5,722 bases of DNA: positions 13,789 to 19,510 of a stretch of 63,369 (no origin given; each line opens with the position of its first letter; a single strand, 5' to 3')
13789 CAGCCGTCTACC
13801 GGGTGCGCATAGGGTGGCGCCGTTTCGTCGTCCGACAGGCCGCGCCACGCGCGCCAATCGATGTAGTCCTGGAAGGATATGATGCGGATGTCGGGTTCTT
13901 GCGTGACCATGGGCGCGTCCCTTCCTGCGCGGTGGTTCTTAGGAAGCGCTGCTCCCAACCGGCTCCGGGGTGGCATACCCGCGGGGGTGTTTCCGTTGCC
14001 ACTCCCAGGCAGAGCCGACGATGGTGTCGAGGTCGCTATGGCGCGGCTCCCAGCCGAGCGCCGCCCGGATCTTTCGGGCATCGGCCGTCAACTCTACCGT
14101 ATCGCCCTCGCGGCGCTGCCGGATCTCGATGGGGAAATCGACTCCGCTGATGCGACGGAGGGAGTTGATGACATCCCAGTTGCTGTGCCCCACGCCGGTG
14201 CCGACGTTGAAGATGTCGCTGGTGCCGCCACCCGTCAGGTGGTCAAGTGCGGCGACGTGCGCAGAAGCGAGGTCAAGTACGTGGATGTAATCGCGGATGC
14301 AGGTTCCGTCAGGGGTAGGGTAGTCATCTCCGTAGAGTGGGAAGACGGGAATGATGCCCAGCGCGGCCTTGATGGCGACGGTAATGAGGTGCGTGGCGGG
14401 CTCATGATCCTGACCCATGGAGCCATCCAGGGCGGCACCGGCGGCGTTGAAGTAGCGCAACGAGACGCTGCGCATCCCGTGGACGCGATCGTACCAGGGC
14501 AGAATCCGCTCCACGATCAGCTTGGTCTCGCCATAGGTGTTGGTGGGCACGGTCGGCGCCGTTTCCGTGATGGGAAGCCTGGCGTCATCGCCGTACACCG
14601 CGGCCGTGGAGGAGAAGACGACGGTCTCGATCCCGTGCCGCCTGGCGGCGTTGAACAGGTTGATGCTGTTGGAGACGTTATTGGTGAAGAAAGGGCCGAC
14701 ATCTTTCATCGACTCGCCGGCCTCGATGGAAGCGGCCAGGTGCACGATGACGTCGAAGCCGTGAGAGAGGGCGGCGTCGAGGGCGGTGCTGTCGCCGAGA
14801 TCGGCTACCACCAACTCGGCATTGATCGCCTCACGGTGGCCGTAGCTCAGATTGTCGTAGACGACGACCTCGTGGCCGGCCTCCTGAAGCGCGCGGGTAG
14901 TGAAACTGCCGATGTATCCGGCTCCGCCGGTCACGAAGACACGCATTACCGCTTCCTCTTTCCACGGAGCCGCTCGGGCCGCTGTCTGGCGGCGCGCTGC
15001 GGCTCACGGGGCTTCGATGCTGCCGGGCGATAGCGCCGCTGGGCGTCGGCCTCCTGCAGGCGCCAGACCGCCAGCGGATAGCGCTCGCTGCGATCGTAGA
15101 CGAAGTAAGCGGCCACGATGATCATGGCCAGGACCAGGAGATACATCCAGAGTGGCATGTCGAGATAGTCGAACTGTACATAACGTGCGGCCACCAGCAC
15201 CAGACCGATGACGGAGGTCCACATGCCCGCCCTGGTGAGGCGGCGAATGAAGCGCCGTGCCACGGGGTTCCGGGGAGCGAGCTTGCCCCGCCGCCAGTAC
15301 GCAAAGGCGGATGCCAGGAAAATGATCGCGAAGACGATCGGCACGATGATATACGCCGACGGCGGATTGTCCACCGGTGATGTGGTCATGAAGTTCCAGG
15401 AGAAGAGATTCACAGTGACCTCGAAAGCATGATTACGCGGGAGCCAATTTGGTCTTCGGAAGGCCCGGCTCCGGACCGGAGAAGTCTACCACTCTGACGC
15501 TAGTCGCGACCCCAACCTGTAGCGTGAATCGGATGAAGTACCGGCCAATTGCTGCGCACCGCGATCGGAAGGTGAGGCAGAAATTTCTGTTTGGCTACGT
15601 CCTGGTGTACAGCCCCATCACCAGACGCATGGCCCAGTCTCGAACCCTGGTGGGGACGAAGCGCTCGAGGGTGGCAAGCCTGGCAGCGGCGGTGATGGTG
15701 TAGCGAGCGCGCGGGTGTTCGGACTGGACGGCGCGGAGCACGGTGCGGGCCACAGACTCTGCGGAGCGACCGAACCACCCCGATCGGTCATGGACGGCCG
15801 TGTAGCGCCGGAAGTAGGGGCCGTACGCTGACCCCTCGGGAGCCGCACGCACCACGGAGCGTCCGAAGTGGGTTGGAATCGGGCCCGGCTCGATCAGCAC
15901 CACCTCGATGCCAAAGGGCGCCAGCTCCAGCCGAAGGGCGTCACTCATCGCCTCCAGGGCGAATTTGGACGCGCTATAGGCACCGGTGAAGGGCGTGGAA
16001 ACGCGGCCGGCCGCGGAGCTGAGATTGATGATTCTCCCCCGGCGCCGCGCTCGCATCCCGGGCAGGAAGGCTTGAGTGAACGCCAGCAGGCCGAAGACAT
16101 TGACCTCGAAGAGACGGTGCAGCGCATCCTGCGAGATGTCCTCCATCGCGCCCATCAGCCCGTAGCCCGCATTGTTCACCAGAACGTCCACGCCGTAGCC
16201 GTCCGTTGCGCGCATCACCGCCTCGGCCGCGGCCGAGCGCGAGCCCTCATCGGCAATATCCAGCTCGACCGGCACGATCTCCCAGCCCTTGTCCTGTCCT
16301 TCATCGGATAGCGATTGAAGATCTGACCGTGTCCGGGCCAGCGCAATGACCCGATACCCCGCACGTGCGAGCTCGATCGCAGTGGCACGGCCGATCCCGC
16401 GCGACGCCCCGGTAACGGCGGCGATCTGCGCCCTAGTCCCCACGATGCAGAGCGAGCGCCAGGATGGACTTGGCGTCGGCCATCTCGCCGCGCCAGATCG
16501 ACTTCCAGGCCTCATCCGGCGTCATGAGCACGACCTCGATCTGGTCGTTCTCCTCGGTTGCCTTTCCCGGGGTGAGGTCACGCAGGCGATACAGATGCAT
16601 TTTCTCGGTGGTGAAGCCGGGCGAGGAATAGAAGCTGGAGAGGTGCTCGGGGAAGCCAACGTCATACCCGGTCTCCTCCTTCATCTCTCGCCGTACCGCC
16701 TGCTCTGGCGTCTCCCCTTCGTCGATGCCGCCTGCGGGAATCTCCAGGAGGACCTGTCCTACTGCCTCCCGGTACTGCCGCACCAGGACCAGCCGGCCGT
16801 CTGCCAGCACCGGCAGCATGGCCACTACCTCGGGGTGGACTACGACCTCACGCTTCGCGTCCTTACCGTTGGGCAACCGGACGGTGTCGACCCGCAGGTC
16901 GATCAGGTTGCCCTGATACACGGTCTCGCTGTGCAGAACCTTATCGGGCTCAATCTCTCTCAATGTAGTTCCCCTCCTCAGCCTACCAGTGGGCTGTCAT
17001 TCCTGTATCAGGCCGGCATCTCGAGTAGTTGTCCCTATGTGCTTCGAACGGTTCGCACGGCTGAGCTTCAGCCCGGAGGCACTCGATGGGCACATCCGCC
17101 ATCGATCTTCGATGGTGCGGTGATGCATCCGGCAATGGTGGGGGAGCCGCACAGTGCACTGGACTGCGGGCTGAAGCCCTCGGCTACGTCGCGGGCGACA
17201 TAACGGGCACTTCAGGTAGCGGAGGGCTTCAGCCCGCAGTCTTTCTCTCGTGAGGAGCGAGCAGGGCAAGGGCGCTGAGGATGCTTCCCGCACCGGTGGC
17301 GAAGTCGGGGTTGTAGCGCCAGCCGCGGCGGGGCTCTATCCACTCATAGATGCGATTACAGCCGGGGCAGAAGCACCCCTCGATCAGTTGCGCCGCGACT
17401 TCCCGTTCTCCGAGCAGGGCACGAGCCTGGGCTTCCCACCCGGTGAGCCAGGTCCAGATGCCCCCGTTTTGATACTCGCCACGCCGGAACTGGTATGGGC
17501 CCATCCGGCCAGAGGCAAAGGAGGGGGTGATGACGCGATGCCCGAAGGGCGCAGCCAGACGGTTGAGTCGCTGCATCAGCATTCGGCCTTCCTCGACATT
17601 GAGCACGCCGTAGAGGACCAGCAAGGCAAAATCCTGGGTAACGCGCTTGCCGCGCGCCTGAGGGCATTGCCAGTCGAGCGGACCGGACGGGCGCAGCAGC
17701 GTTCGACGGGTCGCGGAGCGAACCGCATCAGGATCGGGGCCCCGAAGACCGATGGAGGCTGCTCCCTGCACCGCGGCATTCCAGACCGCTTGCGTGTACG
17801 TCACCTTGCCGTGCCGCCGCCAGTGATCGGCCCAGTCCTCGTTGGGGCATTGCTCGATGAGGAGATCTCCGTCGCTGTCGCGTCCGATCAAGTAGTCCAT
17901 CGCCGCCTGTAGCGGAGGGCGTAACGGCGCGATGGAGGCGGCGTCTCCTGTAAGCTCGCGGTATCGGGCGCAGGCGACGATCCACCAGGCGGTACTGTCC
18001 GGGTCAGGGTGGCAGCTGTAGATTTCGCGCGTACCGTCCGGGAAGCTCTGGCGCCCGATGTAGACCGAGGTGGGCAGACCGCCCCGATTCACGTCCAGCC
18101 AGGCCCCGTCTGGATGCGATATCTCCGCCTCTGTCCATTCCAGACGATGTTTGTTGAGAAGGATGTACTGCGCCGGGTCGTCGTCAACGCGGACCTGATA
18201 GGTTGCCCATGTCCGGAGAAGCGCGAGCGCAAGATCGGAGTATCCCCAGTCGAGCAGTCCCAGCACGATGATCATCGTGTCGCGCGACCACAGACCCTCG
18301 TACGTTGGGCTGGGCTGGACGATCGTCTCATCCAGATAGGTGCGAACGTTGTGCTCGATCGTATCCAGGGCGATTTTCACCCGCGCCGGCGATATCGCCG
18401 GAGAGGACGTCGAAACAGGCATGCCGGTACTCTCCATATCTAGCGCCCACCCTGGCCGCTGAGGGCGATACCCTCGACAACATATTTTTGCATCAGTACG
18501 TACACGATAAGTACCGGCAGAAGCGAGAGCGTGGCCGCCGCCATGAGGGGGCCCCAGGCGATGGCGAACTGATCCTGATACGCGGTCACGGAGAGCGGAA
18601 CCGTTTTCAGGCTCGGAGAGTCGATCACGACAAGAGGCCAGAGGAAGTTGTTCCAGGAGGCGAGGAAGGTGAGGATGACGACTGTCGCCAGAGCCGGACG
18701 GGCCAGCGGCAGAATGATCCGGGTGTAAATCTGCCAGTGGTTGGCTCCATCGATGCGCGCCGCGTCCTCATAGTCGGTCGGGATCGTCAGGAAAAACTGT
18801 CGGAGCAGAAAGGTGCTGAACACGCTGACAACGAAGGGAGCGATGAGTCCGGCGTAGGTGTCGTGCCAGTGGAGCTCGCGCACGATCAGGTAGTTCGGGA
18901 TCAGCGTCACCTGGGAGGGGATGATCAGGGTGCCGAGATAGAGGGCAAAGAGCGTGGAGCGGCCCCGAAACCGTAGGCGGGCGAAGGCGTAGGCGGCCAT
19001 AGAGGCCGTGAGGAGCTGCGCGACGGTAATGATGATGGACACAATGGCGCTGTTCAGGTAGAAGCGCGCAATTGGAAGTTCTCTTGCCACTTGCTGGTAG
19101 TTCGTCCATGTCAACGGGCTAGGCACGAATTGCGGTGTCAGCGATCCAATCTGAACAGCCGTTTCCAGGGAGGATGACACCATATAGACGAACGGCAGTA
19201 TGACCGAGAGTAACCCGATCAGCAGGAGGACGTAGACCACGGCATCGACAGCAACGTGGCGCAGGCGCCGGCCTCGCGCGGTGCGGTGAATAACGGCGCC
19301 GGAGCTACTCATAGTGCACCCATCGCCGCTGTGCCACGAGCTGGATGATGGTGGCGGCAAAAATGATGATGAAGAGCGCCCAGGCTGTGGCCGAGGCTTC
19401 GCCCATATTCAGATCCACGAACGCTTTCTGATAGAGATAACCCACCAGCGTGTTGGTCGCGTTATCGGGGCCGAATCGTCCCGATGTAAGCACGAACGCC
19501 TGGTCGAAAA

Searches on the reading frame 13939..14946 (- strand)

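Call 3: search_protein_families(library=pfam, proteins=[window:13939-14946:-], max_evalue=0.01)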
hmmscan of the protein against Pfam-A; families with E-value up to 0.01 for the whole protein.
window:13939-14946:- (335 aa): 10 families
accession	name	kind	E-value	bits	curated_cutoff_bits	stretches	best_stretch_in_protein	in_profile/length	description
PF01370.27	Epimerase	-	6.6e-55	186.6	20.9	1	3-249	1-240/240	NAD dependent epimerase/dehydratase family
PF16363.11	GDP_Man_Dehyd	-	4.9e-44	151.6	27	1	4-304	1-324/332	GDP-mannose 4,6 dehydratase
PF04321.23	RmlD_sub_bind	-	3.3e-13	49.8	27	1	1-148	1-135/287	RmlD substrate binding domain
PF01073.25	3Beta_HSD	-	8.4e-11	41.9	22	1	5-147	2-155/280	3-beta hydroxysteroid dehydrogenase/isomerase family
PF02719.21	Polysacc_synt_2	-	3.1e-10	40.2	20.2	1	3-170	1-173/293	Polysaccharide biosynthesis protein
PF13460.12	NAD_binding_10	-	2.7e-08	34.4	27.2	1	7-120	1-104/184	NAD(P)H-binding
PF07993.18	NAD_binding_4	-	9.4e-08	31.9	20.1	1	36-184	61-224/258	Male sterility protein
PF05368.20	NmrA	-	2.6e-07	31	27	1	2-115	4-108/298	NmrA-like family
PF03435.24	Sacchrp_dh_NADP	-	0.0038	18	25.1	1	8-81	5-86/129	Saccharopine dehydrogenase NADP binding domain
PF01266.30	DAO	-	0.0091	16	27.9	0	8-72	6-76/353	FAD dependent oxidoreductase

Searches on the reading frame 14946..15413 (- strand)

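Call 3: search_protein_families(library=pfam, proteins=[window:14946-15413:-], max_evalue=0.01)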
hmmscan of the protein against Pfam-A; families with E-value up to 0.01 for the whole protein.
window:14946-15413:- (155 aa): 1 family
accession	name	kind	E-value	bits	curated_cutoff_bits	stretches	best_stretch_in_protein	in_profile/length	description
PF03248.18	Rer1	-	0.00085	19.6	23.9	1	52-103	91-142/167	Rer1 family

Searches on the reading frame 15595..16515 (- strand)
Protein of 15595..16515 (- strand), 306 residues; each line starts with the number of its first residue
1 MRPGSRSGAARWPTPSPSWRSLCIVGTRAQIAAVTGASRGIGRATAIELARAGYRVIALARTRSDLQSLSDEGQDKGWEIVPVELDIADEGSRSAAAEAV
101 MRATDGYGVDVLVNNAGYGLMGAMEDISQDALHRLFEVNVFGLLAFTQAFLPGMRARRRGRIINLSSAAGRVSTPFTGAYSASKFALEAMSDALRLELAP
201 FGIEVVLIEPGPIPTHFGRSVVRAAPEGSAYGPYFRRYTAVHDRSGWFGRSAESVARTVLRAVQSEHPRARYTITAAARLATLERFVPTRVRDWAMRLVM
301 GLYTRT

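Call 75: search_protein_families(library=pfam, proteins=[window:15595-16515:-], max_evalue=0.00001)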
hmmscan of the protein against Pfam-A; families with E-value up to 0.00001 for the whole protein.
window:15595-16515:- (306 aa): 3 families
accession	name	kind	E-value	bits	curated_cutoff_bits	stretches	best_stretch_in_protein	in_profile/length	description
PF00106.31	adh_short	-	5.8e-52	176.5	26.6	1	30-221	1-190/195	short chain dehydrogenase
PF13561.12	adh_short_C2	-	9.5e-36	124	27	1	36-221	1-184/236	Enoyl-(Acyl carrier protein) reductase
PF08659.16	KR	-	1.2e-11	45.3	22.6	1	34-194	5-163/180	KR domain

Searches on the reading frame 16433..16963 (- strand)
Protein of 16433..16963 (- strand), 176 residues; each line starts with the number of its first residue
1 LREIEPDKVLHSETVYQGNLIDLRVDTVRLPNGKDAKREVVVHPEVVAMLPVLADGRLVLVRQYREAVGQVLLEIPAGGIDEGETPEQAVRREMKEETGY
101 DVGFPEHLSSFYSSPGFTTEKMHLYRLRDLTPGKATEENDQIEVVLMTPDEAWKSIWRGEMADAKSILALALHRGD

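Call 75: search_protein_families(library=pfam, proteins=[window:16433-16963:-], max_evalue=0.00001)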
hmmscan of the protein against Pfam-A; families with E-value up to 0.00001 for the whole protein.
window:16433-16963:- (176 aa): 1 family
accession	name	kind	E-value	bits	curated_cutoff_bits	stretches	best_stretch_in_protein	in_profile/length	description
PF00293.34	NUDIX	-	8.6e-19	68.3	21.1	1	45-164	4-128/134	NUDIX domain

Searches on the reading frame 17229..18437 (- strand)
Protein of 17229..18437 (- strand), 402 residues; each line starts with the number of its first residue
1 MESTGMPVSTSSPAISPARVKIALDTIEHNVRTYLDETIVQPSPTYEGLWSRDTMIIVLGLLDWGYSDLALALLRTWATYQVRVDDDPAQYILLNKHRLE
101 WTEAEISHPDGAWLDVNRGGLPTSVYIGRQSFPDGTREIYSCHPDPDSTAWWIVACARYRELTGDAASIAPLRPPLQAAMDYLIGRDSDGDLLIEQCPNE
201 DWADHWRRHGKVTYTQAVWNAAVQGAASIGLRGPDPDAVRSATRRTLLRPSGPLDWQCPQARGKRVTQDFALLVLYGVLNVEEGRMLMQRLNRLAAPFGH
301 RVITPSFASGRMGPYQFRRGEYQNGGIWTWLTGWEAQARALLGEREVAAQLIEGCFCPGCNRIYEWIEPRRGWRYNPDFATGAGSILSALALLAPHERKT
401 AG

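Call 75: search_protein_families(library=pfam, proteins=[window:17229-18437:-], max_evalue=0.00001)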
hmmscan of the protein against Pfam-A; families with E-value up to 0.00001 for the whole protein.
window:17229-18437:- (402 aa): 1 family
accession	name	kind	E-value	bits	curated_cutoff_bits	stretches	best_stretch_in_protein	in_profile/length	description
PF06202.20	GDE_C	-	6e-06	25.9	21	0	265-343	229-311/367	Amylo-alpha-1,6-glucosidase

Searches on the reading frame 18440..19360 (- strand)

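Call 75: search_protein_families(library=pfam, proteins=[window:18440-19360:-], max_evalue=0.00001)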
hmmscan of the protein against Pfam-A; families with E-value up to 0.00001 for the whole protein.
window:18440-19360:- (306 aa): 1 family
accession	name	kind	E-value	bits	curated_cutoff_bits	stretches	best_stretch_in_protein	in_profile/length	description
PF00528.27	BPD_transp_1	-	1.8e-21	77.2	26.4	1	118-296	4-180/184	Binding-protein-dependent transport system inner membrane component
